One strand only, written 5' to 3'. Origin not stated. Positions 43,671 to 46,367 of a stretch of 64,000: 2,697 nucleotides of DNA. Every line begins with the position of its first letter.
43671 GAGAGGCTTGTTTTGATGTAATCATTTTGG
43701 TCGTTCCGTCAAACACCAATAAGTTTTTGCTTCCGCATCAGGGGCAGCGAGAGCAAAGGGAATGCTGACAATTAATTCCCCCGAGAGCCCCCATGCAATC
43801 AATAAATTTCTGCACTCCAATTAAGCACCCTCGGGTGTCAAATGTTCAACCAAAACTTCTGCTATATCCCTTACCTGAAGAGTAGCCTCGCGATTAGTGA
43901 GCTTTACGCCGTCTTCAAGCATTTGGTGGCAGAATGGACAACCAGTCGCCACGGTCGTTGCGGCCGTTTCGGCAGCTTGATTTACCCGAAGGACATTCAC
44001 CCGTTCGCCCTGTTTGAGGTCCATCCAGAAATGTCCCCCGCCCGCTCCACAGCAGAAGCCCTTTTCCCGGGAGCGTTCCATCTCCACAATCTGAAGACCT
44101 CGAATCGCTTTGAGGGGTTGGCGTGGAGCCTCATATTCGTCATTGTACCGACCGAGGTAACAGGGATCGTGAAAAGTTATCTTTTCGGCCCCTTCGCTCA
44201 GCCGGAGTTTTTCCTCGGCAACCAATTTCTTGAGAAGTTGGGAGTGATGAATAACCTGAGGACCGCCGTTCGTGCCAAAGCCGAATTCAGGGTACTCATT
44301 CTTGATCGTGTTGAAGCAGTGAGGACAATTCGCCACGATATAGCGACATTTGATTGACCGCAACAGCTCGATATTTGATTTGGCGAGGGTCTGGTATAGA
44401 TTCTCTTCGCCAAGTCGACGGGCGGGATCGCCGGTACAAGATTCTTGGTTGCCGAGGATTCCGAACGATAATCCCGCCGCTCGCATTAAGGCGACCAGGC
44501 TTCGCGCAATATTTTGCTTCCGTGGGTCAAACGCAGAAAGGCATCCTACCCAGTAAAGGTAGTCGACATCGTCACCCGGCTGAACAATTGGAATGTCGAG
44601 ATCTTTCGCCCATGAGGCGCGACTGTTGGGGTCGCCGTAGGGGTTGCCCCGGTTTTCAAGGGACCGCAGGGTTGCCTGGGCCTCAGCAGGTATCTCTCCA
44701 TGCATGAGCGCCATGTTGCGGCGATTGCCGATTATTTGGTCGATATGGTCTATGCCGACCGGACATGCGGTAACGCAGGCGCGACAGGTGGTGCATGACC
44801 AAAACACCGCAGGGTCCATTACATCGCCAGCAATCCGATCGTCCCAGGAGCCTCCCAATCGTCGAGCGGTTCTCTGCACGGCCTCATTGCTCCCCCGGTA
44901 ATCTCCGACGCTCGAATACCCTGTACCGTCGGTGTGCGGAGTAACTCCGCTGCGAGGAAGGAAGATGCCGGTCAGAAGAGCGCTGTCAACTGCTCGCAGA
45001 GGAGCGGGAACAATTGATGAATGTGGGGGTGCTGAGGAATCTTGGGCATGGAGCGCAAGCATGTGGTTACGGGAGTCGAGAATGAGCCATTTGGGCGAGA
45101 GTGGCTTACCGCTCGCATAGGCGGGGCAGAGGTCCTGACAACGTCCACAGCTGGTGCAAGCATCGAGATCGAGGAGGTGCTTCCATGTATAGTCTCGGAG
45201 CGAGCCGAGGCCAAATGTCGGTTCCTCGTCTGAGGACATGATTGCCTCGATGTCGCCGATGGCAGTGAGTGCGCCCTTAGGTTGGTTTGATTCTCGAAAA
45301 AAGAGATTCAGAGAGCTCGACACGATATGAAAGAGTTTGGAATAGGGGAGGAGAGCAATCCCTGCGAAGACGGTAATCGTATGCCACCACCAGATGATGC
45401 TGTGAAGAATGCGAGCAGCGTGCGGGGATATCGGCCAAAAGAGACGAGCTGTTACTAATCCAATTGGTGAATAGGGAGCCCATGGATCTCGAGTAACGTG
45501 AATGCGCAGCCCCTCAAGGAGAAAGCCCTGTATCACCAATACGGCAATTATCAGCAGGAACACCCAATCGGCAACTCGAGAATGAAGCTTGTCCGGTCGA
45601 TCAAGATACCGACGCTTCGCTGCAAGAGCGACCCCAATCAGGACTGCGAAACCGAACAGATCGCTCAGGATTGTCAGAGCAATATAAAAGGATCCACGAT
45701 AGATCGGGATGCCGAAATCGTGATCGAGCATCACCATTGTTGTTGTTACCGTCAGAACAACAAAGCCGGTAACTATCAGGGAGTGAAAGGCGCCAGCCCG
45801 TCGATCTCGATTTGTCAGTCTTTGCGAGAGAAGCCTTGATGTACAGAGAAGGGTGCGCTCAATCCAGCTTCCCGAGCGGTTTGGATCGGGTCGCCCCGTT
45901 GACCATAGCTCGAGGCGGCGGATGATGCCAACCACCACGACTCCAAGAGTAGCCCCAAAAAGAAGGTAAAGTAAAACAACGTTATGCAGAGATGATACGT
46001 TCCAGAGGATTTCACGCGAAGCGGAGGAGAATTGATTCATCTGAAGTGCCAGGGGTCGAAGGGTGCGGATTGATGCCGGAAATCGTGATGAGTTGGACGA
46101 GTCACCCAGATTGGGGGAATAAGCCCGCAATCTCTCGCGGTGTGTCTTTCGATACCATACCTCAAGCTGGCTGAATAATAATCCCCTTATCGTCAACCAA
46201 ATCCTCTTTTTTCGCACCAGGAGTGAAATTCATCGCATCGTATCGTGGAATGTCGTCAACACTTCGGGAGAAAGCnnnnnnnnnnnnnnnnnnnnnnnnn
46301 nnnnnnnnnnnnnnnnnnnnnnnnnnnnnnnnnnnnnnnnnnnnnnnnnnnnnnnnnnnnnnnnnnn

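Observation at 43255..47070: Fused cytochrome-b-like membrane domain and HdrD-like CCG Fe-S oxidoreductase, flanked by two poorly defined genes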

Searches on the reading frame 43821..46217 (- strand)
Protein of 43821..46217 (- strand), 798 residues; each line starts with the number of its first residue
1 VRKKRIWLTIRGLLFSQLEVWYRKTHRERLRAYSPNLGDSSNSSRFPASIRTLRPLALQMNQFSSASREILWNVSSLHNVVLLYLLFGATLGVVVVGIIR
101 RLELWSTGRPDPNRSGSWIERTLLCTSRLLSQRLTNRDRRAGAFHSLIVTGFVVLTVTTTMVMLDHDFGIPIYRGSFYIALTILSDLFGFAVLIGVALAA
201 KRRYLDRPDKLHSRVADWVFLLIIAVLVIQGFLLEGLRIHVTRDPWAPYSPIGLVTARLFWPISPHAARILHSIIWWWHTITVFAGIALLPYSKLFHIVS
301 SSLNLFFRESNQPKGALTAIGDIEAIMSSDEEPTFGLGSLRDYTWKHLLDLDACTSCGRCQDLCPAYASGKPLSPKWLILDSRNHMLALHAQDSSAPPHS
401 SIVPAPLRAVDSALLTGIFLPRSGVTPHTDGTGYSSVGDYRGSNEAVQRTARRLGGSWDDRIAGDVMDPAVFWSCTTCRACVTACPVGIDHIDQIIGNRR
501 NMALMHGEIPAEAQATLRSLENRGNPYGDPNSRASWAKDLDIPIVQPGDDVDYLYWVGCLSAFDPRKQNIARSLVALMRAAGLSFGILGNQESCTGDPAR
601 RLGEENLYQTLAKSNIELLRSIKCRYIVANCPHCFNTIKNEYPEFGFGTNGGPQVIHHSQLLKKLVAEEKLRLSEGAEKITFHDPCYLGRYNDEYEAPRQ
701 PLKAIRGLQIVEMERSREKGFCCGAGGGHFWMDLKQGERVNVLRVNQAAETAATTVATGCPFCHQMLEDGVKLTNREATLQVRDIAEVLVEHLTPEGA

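Call 6: search_protein_families(library=pfam, proteins=[window:43821-46217:-], max_evalue=0.01)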
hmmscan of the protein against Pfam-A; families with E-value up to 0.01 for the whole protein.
window:43821-46217:- (798 aa): 13 families
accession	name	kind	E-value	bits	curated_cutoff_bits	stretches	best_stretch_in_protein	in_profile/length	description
PF02754.22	CCG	-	6.4e-34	116.3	20.6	2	680-767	1-84/85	Cysteine-rich domain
PF13183.11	Fer4_8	-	6.1e-10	39.9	27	1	458-489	29-68/68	4Fe-4S dicluster domain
PF12797.12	Fer4_2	-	1.5e-08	34.5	24.5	1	345-366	1-22/22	4Fe-4S binding domain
PF12838.12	Fer4_7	-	4e-08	34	27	2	473-489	36-52/52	4Fe-4S dicluster domain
PF13237.11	Fer4_10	-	4.2e-08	33.4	25.5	2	349-366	4-21/53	4Fe-4S dicluster domain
PF13187.11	Fer4_9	-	5.2e-08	33.2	27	1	353-488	1-50/52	4Fe-4S dicluster domain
PF02665.19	Nitrate_red_gam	-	5.9e-08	33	22.9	1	182-309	88-210/217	Nitrate reductase gamma subunit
PF00037.32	Fer4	-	8.7e-07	28.9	21.1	1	350-368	4-22/24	4Fe-4S binding domain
PF13534.11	Fer4_17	-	6.6e-06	27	22.2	0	462-490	33-61/61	4Fe-4S dicluster domain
PF13484.11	Fer4_16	-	7.1e-05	23.9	30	0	354-375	2-22/66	4Fe-4S double cluster binding domain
PF12800.12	Fer4_4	-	0.00033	21.2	24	0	352-367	2-17/17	4Fe-4S binding domain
PF12837.12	Fer4_6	-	0.0017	18.7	25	0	350-368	5-23/24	4Fe-4S binding domain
PF11982.13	DUF3483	-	0.0032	17.6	31.5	1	81-212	3-122/215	Domain of unknown function (DUF3483)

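Call 7: search_protein_families(library=ncbifam, proteins=[window:43821-46217:-], max_evalue=0.01)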
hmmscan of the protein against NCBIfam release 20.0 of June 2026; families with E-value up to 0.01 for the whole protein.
window:43821-46217:- (798 aa): 32 families (the best 25 are shown)
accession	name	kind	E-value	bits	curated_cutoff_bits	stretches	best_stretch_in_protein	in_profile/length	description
NF004898.0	PRK06259.1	equivalog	2.4e-46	158.4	385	1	472-791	185-486/488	fumarate reductase (CoM/CoB) subunit TfrB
NF045670.1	quin_L_LdhH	equivalog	4.2e-34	117.9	800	1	555-789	471-705/706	L-lactate dehydrogenase (quinone) large subunit LdhH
NF045724.1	ferredox_TmcB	equivalog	4.3e-22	78.3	735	1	472-791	98-426/430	electron transfer complex ferredoxin TmcB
NF045663.1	diclust_near_Sec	equivalog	2.3e-20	72.3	530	1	473-769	353-620/759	pyridine nucleotide-disulfide oxidoreductase/dicluster-binding protein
NF045796.1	DsrK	equivalog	9.9e-20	70.6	400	2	617-768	255-417/453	sulfate reduction electron transfer complex DsrMKJOP subunit DsrK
NF008369.0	PRK11168.1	equivalog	2.4e-18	66.2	278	1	550-773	166-386/401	anaerobic glycerol-3-phosphate dehydrogenase subunit C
NF045711.1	sulf_resp_HmcF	equivalog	1.1e-13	50.8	750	1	622-769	273-427/457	sulfate respiration complex iron-sulfur protein HmcF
NF038018.1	qmoC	equivalog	3.5e-11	43.2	300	1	135-240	216-319/360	quinone-interacting membrane-bound oxidoreductase complex subunit QmoC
TIGR03379.1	glycerol3P_GlpC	equivalog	1.9e-09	36.8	279.9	1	554-770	165-380/397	anaerobic glycerol-3-phosphate dehydrogenase subunit GlpC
TIGR03290.1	CoB_CoM_SS_C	equivalog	1.5e-08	34.7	160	1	462-522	35-94/144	CoB--CoM heterodisulfide reductase subunit C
TIGR03288.1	CoB_CoM_SS_B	equivalog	6.1e-06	25.7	345.15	1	715-770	185-240/290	CoB--CoM heterodisulfide reductase subunit B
NF008434.0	PRK11274.1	equivalog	2.7e-05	23.3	333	0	659-773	283-394/409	glycolate oxidase subunit GlcF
NF004616.0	PRK05950.1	subfamily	4.3e-05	22.8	228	0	466-500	197-231/238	succinate dehydrogenase iron-sulfur subunit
TIGR00384.1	dhsB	subfamily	0.0001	21.9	88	1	468-495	191-218/222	succinate dehydrogenase and fumarate reductase iron-sulfur protein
TIGR01971.1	NuoI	subfamily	0.00024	20.7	113.05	0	346-368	75-97/121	NADH-quinone oxidoreductase, chain I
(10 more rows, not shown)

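Call 9: find_homologous_proteins(query=window:43821-46037:-)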
Query window:43821-46037:- (738 aa): 2032 proteins with E <= 0.001 among 8000 candidates; the best 120 are listed.
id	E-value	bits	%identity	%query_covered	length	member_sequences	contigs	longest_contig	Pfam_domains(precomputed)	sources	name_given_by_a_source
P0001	0.0e+0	1663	95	100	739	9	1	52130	PF02665.20,PF12797.13,PF00037.33,PF12838.13,PF13534.12,PF02754.22,PF13237.12,PF13183.12,PF13187.12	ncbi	-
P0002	0.0e+0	1427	80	99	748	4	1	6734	PF02665.20,PF12797.13,PF00037.33,PF12838.13,PF13534.12,PF02754.22,PF13237.12,PF13183.12,PF13187.12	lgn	-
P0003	0.0e+0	1426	80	100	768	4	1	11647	PF02665.20,PF12797.13,PF00037.33,PF12838.13,PF13534.12,PF02754.22,PF13237.12,PF13183.12,PF13187.12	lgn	-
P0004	0.0e+0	1418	80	99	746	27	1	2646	PF02665.20,PF12797.13,PF00037.33,PF13484.12,PF12838.13,PF13534.12,PF02754.22,PF13237.12,PF13183.12,PF13187.12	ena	-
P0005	0.0e+0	1150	65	99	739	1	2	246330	PF02665.20,PF12797.13,PF00037.33,PF13484.12,PF12838.13,PF13534.12,PF02754.22,PF13237.12,PF13183.12,PF13187.12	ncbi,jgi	jgi:Fe-S oxidoreductase/nitrate reductase gamma subunit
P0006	0.0e+0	1105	64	99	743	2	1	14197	PF02665.20,PF12797.13,PF00037.33,PF13484.12,PF12838.13,PF13534.12,PF02754.22,PF13237.12,PF13183.12,PF13187.12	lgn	-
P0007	0.0e+0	1078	62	99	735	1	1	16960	PF14697.12,PF02665.20,PF12797.13,PF00037.33,PF13484.12,PF12838.13,PF13534.12,PF02754.22,PF13237.12,PF13183.12,PF13187.12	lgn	-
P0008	0.0e+0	1076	62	99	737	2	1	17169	PF02665.20,PF12797.13,PF00037.33,PF13484.12,PF12838.13,PF13534.12,PF02754.22,PF13237.12,PF13183.12,PF13187.12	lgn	-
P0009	0.0e+0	1075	62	99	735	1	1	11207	PF14697.12,PF02665.20,PF12797.13,PF00037.33,PF13484.12,PF12838.13,PF13534.12,PF02754.22,PF13237.12,PF13183.12,PF13187.12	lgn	-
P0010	0.0e+0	1072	62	99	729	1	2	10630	PF02665.20,PF12797.13,PF00037.33,PF13484.12,PF12838.13,PF13534.12,PF02754.22,PF13237.12,PF13183.12,PF13187.12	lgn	-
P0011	0.0e+0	1069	61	99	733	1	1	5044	PF02665.20,PF12797.13,PF13484.12,PF12838.13,PF13534.12,PF02754.22,PF13237.12,PF13183.12,PF13187.12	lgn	-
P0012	0.0e+0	1065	63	99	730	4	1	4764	PF12797.13,PF13484.12,PF12838.13,PF13534.12,PF02754.22,PF13237.12,PF13183.12,PF13187.12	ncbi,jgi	jgi:Fe-S oxidoreductase/nitrate reductase gamma subunit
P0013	0.0e+0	1065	62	99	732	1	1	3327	PF14697.12,PF02665.20,PF12797.13,PF00037.33,PF13484.12,PF12838.13,PF13534.12,PF02754.22,PF13237.12,PF13183.12,PF13187.12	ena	-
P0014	0.0e+0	1063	62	99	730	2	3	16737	PF02665.20,PF12797.13,PF13484.12,PF12838.13,PF13534.12,PF02754.22,PF13237.12,PF13183.12,PF13187.12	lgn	-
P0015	0.0e+0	1063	61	99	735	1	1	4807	PF02665.20,PF12797.13,PF00037.33,PF13484.12,PF12838.13,PF13534.12,PF02754.22,PF13237.12,PF13183.12,PF13187.12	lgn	-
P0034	0.0e+0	1042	62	99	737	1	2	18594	PF12797.13,PF00037.33,PF13484.12,PF12838.13,PF13534.12,PF02754.22,PF13237.12,PF13183.12,PF13187.12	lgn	-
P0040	0.0e+0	1039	60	99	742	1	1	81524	PF02665.20,PF12797.13,PF00037.33,PF13484.12,PF12838.13,PF13534.12,PF02754.22,PF13237.12,PF13183.12,PF13187.12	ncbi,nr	ncbi:MAG: 4Fe-4S dicluster domain-containing protein [Deltaproteobacteria bacterium]|nr:4Fe-4S diclu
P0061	0.0e+0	1027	59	99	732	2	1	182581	PF14697.12,PF02665.20,PF12797.13,PF00037.33,PF13484.12,PF12838.13,PF13534.12,PF02754.22,PF13237.12,PF13183.12,PF13187.12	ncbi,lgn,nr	ncbi:MAG: 4Fe-4S dicluster domain-containing protein [Deltaproteobacteria bacterium]|nr:4Fe-4S diclu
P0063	0.0e+0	1023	59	99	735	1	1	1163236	PF02665.20,PF12797.13,PF13484.12,PF12838.13,PF13534.12,PF02754.22,PF13237.12,PF13183.12,PF13187.12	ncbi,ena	-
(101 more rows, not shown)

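Call 14: search_solved_structures(query=window:43821-46037:-, max_evalue=0.001, show_alignments=2)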
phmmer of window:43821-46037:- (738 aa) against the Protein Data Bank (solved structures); distinct sequences matched with E-value up to 0.001: 5.
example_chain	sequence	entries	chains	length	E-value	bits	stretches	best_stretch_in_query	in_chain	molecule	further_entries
9ojn_A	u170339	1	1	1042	2.3e-119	402.6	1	68-733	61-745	Iron-sulfur-binding reductase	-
7bkb_C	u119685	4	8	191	0.00015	23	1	408-477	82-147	CoB--CoM heterodisulfide reductase subunit C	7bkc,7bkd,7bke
8rvv_B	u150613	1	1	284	0.00018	22.7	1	586-710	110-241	H(2):CoB-CoM heterodisulfide,ferredoxin reductase subunit B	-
8rvu_b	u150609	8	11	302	0.00021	22.5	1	586-710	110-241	H(2):CoB-CoM heterodisulfide,ferredoxin reductase subunit B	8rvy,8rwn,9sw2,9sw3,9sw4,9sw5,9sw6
5odc_C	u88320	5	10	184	0.00089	20.4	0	404-456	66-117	Heterodisulfide reductase, subunit C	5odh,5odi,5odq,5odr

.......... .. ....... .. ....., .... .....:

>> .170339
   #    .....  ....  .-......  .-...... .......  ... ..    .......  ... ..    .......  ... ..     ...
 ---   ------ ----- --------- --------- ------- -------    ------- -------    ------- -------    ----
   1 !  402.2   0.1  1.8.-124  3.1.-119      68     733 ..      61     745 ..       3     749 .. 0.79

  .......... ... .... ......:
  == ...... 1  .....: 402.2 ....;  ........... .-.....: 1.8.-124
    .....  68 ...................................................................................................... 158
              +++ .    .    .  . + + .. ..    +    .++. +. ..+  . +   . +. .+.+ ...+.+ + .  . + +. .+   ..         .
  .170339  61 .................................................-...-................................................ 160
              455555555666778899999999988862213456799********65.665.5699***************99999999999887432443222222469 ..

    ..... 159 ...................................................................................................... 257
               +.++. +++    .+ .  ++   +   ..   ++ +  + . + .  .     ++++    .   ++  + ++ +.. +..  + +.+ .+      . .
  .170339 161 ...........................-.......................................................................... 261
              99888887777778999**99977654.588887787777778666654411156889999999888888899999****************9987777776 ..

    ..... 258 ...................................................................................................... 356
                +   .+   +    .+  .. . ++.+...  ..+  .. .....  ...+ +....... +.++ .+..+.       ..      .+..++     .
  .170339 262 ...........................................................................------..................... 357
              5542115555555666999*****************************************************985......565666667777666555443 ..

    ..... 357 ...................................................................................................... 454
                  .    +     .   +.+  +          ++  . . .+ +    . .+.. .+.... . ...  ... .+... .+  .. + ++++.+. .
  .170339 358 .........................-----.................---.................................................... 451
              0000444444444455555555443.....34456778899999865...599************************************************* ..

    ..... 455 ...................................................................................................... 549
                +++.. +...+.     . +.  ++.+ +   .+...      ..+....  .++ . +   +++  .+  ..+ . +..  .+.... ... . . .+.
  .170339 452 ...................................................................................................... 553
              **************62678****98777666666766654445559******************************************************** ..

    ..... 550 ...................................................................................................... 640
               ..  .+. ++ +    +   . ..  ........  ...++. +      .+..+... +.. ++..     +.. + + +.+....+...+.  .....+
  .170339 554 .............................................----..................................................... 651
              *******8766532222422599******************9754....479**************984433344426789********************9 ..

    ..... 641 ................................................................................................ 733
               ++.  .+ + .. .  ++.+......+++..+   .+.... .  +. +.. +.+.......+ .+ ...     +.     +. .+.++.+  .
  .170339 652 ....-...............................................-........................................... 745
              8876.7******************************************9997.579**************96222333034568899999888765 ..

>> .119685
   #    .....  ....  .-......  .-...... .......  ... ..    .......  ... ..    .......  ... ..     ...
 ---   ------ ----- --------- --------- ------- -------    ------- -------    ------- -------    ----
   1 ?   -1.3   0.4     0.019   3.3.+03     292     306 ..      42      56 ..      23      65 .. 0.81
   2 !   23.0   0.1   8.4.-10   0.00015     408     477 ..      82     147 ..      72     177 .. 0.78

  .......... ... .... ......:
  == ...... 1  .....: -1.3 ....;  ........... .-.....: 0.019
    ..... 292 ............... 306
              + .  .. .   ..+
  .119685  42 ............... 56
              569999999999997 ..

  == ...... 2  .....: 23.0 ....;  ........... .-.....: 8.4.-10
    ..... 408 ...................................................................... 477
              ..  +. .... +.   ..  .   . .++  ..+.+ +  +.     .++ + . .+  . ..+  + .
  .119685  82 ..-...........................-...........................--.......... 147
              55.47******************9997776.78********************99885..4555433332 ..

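Call 26: find_related_loci(query=window:43821-46037:-, collection=genome_contigs, flank=10000)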
Query window:43821-46037:- (738 aa) in genome_contigs; peptide patterns used: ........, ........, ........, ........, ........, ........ (x = any residue, [..] = any of these).
599 stretches matched a pattern (row limit reached: there are more); 596 encode a relative of the query (tblastn E <= 1e-3); the best 80 are kept; 80 distinct loci.
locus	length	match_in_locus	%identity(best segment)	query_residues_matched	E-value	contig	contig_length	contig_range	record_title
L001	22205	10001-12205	58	1-733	0e+0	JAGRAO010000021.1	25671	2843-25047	MAG: Bdellovibrionales bacterium isolate HKST-UBA20 NODE_21_length_25671_cov_3.400445, whole genome shotgun sequence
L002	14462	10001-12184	58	5-733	0e+0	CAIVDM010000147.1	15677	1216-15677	MAG: uncultured delta proteobacterium isolate ErkenSummer_bin-0574 genome assembly, contig: bin-0574:147/255, whole geno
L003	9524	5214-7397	58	5-733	0e+0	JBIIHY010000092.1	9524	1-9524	MAG: Bdellovibrionota bacterium isolate ME2001-08-13pf_3300042453_group1_bin275 Rohwer_bin1166_scaffold_8297_c1, whole g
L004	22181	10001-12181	58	5-733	0e+0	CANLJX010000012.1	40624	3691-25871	MAG: Deltaproteobacteria bacterium isolate ZE-3nov15-121 genome assembly, contig: ZE-3nov15-C385, whole genome shotgun s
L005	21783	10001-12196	59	4-736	0e+0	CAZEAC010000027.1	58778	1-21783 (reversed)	MAG TPA_asm: uncultured Bdellovibrionales bacterium isolate SRP342105_co1_466 genome assembly, contig: NODE_656_length_5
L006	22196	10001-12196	56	3-736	0e+0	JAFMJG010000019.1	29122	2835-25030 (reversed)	Bacterium isolate DEBay_Sum019D_L_G_148 NODE_1127_length_29122_cov_5.408711, whole genome shotgun sequence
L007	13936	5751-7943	58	5-736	0e+0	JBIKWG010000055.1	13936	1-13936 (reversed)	MAG: Bdellovibrionota bacterium isolate ME2015-09-01_3300035663_group6_bin97 Rohwer_bin1187_scaffold_2922_c1, whole geno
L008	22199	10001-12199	52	5-733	0e+0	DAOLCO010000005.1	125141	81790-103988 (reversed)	MAG TPA_asm: Oligoflexia bacterium isolate AMR_MDS_0130 NODE_91_length_125141_cov_6.816023, whole genome shotgun sequenc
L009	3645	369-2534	53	2-734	0e+0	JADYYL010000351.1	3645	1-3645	MAG: Deltaproteobacteria bacterium isolate SJ526 c_000001450687, whole genome shotgun sequence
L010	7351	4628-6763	39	6-735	2e-166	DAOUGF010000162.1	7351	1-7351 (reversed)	MAG TPA_asm: Chloroflexaceae bacterium isolate R30_113 k103_1129598, whole genome shotgun sequence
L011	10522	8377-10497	38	6-735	2e-165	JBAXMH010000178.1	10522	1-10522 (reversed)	MAG: Chloroflexales bacterium isolate ELA448 MAG448_178, whole genome shotgun sequence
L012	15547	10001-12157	39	6-731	3e-165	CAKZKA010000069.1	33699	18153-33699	MAG TPA_asm: uncultured Chloroflexi bacterium isolate SRR5214706_bin.4_CONCOCT_v1.1_MAG genome assembly, contig: ERZ1744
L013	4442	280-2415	38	1-735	4e-165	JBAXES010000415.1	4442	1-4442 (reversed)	MAG: Chloroflexales bacterium isolate ELA251 MAG251_415, whole genome shotgun sequence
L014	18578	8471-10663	39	8-733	1e-165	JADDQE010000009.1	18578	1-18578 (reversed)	MAG: bacterium isolate LB3_2 AB19_LB3_609_length_18634_cov_45, whole genome shotgun sequence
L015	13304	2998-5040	38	5-733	3e-154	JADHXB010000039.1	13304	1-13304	MAG: Dehalococcoidia bacterium isolate BS750m-G42 BS-750m-C8124, whole genome shotgun sequence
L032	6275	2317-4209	37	37-729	9e-139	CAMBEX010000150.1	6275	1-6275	MAG: Bdellovibrio sp. ZAP7 isolate TH-11nov19-265 genome assembly, contig: TH-11nov19-C31019, whole genome shotgun seque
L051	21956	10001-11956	35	22-735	7e-132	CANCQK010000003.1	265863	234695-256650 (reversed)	MAG: Bdellovibrionales bacterium isolate JR-MC-I-240519-274 genome assembly, contig: JR-MC-I-240519-C11, whole genome sh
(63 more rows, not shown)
